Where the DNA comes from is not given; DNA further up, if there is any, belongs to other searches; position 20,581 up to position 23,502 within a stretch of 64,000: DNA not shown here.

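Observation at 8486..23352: Complete extracellular-to-cytoplasmic alpha-glucan (starch/glycogen) utilisation locus with membrane-anchored GH57 and GH13 enzymes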

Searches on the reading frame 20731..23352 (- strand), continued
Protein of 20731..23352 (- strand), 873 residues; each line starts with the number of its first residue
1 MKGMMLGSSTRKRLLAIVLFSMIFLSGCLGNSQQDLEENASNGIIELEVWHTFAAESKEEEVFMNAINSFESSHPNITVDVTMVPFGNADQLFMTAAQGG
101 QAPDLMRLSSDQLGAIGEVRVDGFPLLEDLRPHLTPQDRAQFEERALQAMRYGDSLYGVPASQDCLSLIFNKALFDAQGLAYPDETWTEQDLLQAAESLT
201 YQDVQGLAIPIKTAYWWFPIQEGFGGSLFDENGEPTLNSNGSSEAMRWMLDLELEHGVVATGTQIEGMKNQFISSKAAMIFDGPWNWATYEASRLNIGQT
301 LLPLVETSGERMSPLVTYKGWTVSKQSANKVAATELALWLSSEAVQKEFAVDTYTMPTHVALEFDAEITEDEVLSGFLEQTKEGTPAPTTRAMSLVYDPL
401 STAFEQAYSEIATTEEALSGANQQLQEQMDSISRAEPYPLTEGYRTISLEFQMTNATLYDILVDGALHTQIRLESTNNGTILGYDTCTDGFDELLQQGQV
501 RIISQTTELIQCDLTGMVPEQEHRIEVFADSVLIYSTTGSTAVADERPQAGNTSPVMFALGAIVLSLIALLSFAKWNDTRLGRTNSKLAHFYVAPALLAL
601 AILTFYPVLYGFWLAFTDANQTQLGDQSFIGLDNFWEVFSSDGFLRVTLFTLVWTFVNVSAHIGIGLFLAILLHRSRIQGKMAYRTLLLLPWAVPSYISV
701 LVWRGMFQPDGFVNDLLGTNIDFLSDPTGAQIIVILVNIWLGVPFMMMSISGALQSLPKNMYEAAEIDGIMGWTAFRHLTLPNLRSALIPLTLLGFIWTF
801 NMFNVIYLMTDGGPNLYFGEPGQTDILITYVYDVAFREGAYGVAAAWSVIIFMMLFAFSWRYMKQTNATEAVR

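Call 82: find_homologous_proteins(query=P0278, max_evalue=1e-30)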
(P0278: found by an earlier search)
Query P0278 (494 aa): 2117 proteins with E <= 1e-30 among 8000 candidates; the best 120 are listed.
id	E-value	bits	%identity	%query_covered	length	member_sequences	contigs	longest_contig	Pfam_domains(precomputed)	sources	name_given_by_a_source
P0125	0.0e+0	1082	99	100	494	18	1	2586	PF00528.28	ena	-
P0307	3.2e-292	988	90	100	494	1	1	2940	PF00528.28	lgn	-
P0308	8.2e-292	986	90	100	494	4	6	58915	PF00528.28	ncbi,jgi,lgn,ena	-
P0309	1.2e-291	986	90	100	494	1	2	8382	PF00528.28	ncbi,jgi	-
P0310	1.3e-281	953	87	100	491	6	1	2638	PF00528.28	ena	-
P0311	7.3e-240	815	76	98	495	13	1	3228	PF00528.28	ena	-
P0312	4.9e-165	568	55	100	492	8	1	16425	PF00528.28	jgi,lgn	-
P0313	5.6e-165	568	56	98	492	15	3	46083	PF00528.28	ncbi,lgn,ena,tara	tara:strand:+ start:145 stop:1623 length:1479 start_codon:yes stop_codon:yes gene_type:complete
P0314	1.7e-164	566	56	98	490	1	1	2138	PF00528.28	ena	-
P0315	2.1e-164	566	56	98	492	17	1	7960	PF00528.28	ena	-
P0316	6.2e-164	565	57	96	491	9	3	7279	PF00528.28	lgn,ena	-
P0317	2.1e-163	563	58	98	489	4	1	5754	PF00528.28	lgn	-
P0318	2.6e-163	563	56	96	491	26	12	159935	PF00528.28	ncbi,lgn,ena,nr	ncbi:MAG: sugar ABC transporter permease [Candidatus Poseidoniales archaeon]|nr:MAG: sugar ABC trans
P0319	8.0e-163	561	55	100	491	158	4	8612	PF00528.28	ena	-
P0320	1.8e-162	560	56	99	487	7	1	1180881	PF00528.28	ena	-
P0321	2.2e-161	556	56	96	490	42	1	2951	PF00528.28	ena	-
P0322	9.3e-161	554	54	100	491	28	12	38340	PF00528.28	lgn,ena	-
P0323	1.3e-160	554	55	100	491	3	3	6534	PF00528.28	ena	-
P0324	2.5e-160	553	59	93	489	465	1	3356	PF00528.28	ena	-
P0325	4.6e-158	545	55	100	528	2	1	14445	PF00528.28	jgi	-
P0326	2.6e-156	539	55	98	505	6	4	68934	PF00528.28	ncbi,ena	-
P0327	1.2e-153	531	56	94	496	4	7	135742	PF00528.28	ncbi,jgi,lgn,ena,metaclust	metaclust:\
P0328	1.4e-153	531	53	99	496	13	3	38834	PF00528.28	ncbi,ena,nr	ncbi:MAG: hypothetical protein CL992_00915 [Euryarchaeota archaeon]|nr:hypothetical protein [Euryarc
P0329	1.6e-153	530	56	94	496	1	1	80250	PF00528.28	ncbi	-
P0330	5.7e-153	528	55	95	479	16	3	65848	PF00528.28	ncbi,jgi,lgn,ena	-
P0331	3.2e-151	523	54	99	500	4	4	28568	PF00528.28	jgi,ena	jgi:arabinogalactan oligomer/maltooligosaccharide transport system permease protein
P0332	7.9e-149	515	51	98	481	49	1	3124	PF00528.28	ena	-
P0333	3.9e-148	513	53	100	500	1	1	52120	PF00528.28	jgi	jgi:arabinogalactan oligomer/maltooligosaccharide transport system permease protein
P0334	1.4e-147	511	54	96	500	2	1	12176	PF00528.28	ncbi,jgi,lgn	-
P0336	4.8e-145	502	53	99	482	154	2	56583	PF00528.28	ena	-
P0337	6.5e-143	495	51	98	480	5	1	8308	PF00528.28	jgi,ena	-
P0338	2.2e-141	490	52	99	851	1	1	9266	PF00528.28,PF01547.31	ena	-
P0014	5.4e-141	489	53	99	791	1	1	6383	PF13416.12,PF00528.28,PF01547.31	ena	-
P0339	5.7e-141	489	53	99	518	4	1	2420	PF00528.28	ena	-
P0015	5.8e-141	489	53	99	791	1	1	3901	PF13416.12,PF00528.28,PF01547.31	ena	-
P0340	6.3e-141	489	61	78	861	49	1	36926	PF13416.12,PF00528.28,PF01547.31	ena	-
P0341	7.6e-141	489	64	73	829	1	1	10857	PF13416.12,PF00528.28,PF01547.31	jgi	jgi:arabinogalactan oligomer/maltooligosaccharide transport system permease protein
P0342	1.0e-140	488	62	75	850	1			PF13416.12,PF00528.28,PF01547.31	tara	tara:strand:- start:860 stop:3412 length:2553 start_codon:yes stop_codon:yes gene_type:complete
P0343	1.4e-140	488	62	76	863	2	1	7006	PF13416.12,PF00528.28,PF01547.31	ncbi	-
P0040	1.6e-140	487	53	99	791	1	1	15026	PF13416.12,PF00528.28,PF01547.31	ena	-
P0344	4.5e-140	486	61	78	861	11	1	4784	PF13416.12,PF00528.28,PF01547.31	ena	-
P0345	8.7e-140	485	61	78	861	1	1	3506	PF13416.12,PF00528.28,PF01547.31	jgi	-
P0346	1.2e-139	485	49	98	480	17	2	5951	PF00528.28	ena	-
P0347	1.4e-139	484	63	75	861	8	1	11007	PF13416.12,PF00528.28,PF01547.31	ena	-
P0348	1.4e-139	484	63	73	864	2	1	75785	PF13416.12,PF00528.28,PF01547.31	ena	-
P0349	3.0e-139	483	60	80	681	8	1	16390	PF13416.12,PF00528.28,PF01547.31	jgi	jgi:arabinogalactan oligomer/maltooligosaccharide transport system permease protein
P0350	3.6e-139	483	62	74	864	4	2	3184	PF13416.12,PF00528.28,PF01547.31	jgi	jgi:arabinogalactan oligomer/maltooligosaccharide transport system permease protein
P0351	3.8e-139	483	60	80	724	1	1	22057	PF00528.28,PF01547.31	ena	-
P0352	4.3e-139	483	53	95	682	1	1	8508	PF13416.12,PF00528.28,PF01547.31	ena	-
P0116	4.5e-139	483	53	95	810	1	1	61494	PF13416.12,PF00528.28,PF01547.31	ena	-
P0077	5.4e-139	482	53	95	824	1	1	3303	PF13416.12,PF00528.28,PF01547.31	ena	-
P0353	8.2e-139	482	50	98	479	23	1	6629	PF00528.28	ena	-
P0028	1.0e-138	482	63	74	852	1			PF13416.12,PF00528.28,PF01547.31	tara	tara:strand:- start:8387 stop:10945 length:2559 start_codon:yes stop_codon:yes gene_type:complete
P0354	1.4e-138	481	58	80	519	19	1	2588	PF00528.28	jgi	jgi:arabinogalactan oligomer/maltooligosaccharide transport system permease protein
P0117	1.5e-138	481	59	80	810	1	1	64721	PF13416.12,PF00528.28,PF01547.31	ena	-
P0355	1.6e-138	481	53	99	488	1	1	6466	PF00528.28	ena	-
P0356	1.9e-138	481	54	95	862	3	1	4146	PF13416.12,PF00528.28,PF01547.31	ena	-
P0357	2.6e-138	480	54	94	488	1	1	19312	PF00528.28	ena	-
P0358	3.3e-138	480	64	73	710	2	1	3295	PF13416.12,PF00528.28,PF01547.31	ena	-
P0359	3.5e-138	480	62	74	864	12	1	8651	PF13416.12,PF00528.28,PF01547.31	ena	-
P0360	4.7e-138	479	51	97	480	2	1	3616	PF00528.28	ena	-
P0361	6.4e-138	479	51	99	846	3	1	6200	PF13416.12,PF00528.28,PF01547.31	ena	-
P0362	1.3e-137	478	59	80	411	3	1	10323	PF00528.28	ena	-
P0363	1.3e-137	478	49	98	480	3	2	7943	PF00528.28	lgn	-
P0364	1.5e-137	478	59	81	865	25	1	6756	PF13416.12,PF00528.28,PF01547.31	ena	-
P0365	2.5e-137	477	58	80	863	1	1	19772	PF13416.12,PF00528.28,PF01547.31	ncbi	-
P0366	2.7e-137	477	52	97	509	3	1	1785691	PF00528.28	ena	-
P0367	4.1e-137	476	55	92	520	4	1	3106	PF00528.28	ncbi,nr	ncbi:MAG: ABC transporter permease subunit, partial [Candidatus Thermoplasmatota archaeon]|nr:ABC tr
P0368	4.4e-137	476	54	95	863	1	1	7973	PF13416.12,PF00528.28,PF01547.31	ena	-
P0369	4.4e-137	476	58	85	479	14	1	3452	PF00528.28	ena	-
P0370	5.9e-137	476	50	99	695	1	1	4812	PF13416.12,PF00528.28,PF01547.31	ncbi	ncbi:MAG: extracellular solute-binding protein, partial [Euryarchaeota archaeon]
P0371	7.6e-137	475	62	75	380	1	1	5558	PF00528.28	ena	-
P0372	1.4e-136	474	62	74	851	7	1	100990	PF13416.12,PF00528.28,PF01547.31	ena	-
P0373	1.7e-136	474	53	95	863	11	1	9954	PF13416.12,PF00528.28,PF01547.31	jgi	jgi:arabinogalactan oligomer/maltooligosaccharide transport system permease protein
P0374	1.8e-136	474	63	75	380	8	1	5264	PF00528.28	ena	-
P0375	1.8e-136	474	55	92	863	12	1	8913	PF13416.12,PF00528.28,PF01547.31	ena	-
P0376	2.0e-136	474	53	92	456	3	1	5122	PF00528.28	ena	-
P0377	2.2e-136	474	59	82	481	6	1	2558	PF00528.28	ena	-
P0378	2.2e-136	474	67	69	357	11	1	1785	PF00528.28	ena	-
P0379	2.4e-136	474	60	81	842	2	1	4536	PF13416.12,PF00528.28,PF01547.31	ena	-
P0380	3.1e-136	473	59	80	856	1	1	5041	PF13416.12,PF00528.28,PF01547.31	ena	-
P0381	3.8e-136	473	52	95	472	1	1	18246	PF00528.28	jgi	-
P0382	4.2e-136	473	65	68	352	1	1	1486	PF00528.28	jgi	jgi:arabinogalactan oligomer/maltooligosaccharide transport system permease protein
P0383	4.4e-136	473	60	81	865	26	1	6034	PF13416.12,PF00528.28,PF01547.31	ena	-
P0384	4.4e-136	473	51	99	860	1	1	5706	PF13416.12,PF00528.28,PF01547.31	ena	-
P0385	4.8e-136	473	54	90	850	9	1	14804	PF13416.12,PF00528.28,PF01547.31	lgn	-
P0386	5.2e-136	473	68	66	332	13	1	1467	PF00528.28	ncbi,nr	ncbi:MAG: sugar ABC transporter permease, partial [Candidatus Thermoplasmatota archaeon]|nr:sugar AB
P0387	6.1e-136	472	53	92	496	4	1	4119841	PF00528.28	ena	-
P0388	8.8e-136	472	54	90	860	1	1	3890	PF13416.12,PF00528.28,PF01547.31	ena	-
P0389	1.0e-135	472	62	76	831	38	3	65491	PF13416.12,PF00528.28,PF01547.31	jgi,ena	-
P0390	1.1e-135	471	58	81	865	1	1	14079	PF13416.12,PF00528.28,PF01547.31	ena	-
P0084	1.7e-135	471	53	96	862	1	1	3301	PF00528.28,PF01547.31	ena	-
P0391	2.5e-135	470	57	81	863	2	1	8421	PF13416.12,PF00528.28,PF01547.31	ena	-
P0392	2.9e-135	470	66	67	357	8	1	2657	PF00528.28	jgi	jgi:arabinogalactan oligomer/maltooligosaccharide transport system permease protein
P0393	3.7e-135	470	53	92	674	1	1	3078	PF13416.12,PF00528.28,PF01547.31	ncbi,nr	ncbi:MAG: extracellular solute-binding protein, partial [Candidatus Poseidoniales archaeon]|nr:extra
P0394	3.7e-135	470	58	81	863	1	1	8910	PF13416.12,PF00528.28,PF01547.31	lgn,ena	-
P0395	3.7e-135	470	58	81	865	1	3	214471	PF13416.12,PF00528.28,PF01547.31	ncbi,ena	-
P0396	3.8e-135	470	59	81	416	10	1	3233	PF00528.28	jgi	-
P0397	3.9e-135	470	53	93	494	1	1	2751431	PF00528.28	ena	-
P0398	4.9e-135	469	59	80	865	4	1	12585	PF13416.12,PF00528.28,PF01547.31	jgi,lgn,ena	-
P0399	4.9e-135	469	59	80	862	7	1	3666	PF13416.12,PF00528.28,PF01547.31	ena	-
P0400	5.0e-135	469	58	81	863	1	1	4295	PF13416.12,PF00528.28,PF01547.31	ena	-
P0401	7.1e-135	469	53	92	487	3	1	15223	PF00528.28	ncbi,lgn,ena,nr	ncbi:MAG: sugar ABC transporter permease [Gammaproteobacteria bacterium]|nr:sugar ABC transporter pe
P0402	7.2e-135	469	53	94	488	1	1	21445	PF00528.28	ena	-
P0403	7.4e-135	469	60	80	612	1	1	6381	PF13416.12,PF00528.28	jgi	jgi:arabinogalactan oligomer/maltooligosaccharide transport system permease protein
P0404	1.0e-134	468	51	95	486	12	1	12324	PF00528.28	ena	-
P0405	1.1e-134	468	58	84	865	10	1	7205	PF13416.12,PF00528.28,PF01547.31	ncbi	-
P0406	1.3e-134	468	50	99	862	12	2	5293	PF00528.28,PF01547.31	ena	-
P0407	1.4e-134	468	59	81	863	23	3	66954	PF13416.12,PF00528.28,PF01547.31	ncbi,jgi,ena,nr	ncbi:MAG TPA: extracellular solute-binding protein [Candidatus Thalassarchaeaceae archaeon]|nr:extra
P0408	1.5e-134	468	61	74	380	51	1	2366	PF00528.28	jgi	jgi:arabinogalactan oligomer/maltooligosaccharide transport system permease protein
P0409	3.1e-134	467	58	84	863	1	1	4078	PF13416.12,PF00528.28,PF01547.31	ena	-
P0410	3.1e-134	467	58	84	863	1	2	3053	PF13416.12,PF00528.28,PF01547.31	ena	-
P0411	3.3e-134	467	50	100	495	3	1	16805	PF00528.28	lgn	-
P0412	3.6e-134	466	51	93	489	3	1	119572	PF00528.28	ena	-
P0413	4.7e-134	466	58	81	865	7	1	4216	PF13416.12,PF00528.28,PF01547.31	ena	-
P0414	4.8e-134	466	58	85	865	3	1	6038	PF13416.12,PF00528.28,PF01547.31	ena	-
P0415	5.4e-134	466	57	84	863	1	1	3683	PF13416.12,PF00528.28,PF01547.31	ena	-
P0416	5.8e-134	466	58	80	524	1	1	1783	PF00528.28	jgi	jgi:arabinogalactan oligomer/maltooligosaccharide transport system permease protein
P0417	1.1e-133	465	56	85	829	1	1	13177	PF00528.28,PF01547.31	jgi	jgi:arabinogalactan oligomer/maltooligosaccharide transport system permease protein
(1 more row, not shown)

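Call 83: find_encoding_contigs(protein=P0318, flank=10000, max_places=1)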
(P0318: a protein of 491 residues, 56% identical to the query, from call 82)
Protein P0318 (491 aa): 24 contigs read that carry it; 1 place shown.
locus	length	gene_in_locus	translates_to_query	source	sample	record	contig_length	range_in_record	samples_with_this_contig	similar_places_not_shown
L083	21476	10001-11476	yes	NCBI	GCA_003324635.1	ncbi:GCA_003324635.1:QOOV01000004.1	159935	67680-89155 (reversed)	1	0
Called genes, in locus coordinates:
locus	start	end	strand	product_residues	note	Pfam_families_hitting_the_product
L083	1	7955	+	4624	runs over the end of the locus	PF00127:Copper-bind (weak), PF07790:Pilin_N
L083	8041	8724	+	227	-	PF00702:Hydrolase, PF12710:HAD, PF13419:HAD_2 (faint)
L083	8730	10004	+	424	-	PF01547:SBP_bac_1, PF13416:SBP_bac_8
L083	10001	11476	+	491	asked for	PF00528:BPD_transp_1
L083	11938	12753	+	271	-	PF00528:BPD_transp_1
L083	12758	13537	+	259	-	PF00005:ABC_tran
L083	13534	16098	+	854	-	PF16561:AMPK1_CBM, PF00128:Alpha-amylase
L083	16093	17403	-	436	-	PF02446:Glyco_hydro_77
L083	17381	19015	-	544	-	PF00343:Phosphorylase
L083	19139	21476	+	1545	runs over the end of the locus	PF03065:Glyco_hydro_57, PF09985:Glucodextran_C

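Call 84: find_encoding_contigs(protein=P0308, flank=10000, max_places=1)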
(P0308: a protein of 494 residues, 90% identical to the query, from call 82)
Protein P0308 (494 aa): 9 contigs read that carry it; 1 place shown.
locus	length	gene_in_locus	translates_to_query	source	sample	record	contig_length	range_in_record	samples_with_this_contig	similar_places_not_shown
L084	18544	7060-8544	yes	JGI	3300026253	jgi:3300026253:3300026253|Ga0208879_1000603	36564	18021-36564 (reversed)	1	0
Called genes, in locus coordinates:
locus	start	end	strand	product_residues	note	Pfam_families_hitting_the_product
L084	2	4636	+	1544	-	?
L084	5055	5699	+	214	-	PF00702:Hydrolase, PF12710:HAD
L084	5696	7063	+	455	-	-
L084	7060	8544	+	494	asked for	PF00528:BPD_transp_1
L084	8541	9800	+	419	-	PF00528:BPD_transp_1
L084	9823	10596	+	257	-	PF00005:ABC_tran, PF13304:AAA_21 (faint), PF13401:AAA_22 (faint)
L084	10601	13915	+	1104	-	-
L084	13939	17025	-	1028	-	PF02446:Glyco_hydro_77, PF00343:Phosphorylase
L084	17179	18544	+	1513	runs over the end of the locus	PF03065:Glyco_hydro_57, PF00041:fn3 (faint), PF09985:Glucodextran_C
